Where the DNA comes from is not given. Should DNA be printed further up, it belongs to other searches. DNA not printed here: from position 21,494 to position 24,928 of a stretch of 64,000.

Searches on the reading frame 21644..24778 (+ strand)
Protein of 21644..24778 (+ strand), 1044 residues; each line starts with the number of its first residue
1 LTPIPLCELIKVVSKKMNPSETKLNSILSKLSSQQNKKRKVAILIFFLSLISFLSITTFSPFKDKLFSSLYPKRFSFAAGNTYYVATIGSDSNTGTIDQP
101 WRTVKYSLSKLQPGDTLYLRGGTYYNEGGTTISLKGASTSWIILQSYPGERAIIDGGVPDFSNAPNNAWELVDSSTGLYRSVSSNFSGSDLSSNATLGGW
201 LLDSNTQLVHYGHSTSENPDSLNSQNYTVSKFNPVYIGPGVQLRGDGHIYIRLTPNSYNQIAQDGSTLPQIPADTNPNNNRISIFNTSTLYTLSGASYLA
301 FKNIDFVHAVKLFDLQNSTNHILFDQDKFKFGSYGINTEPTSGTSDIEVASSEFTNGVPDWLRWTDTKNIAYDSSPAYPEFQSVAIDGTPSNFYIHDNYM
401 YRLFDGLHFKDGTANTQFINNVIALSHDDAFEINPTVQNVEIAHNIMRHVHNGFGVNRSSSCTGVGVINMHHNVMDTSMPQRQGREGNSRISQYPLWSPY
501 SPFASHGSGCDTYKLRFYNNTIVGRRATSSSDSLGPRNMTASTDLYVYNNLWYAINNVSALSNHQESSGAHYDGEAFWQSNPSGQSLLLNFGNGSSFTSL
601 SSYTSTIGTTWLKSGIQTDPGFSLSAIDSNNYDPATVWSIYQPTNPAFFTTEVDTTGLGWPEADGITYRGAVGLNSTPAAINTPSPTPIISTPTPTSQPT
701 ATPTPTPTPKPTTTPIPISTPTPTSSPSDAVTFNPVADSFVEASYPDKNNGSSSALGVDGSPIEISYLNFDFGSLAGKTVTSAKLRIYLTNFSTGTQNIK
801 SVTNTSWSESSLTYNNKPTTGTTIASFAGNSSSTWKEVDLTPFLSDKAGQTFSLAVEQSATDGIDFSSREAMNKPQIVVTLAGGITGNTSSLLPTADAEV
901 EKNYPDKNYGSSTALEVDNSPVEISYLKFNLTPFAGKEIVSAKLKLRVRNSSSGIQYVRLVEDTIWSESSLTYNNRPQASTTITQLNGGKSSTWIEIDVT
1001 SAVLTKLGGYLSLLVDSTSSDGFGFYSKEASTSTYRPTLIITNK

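Call 23: search_protein_families(library=pfam, proteins=[window:21644-24778:+], max_evalue=0.001)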
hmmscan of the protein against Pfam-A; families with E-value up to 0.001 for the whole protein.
window:21644-24778:+ (1044 aa): 3 families
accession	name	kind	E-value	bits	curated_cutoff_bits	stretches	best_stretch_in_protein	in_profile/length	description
PF24517.2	CBM96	-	1.1e-64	217.6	26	2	731-880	3-163/164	Carbohydrate-binding module family 96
PF22842.2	Pel9A-like_beta_helix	-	0.00016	21.2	25.2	1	77-125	5-53/370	Pel9A-like, right handed beta helix region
PF00688.24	TGFb_propeptide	-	0.00034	20.8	25.8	0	766-844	110-192/242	TGF-beta propeptide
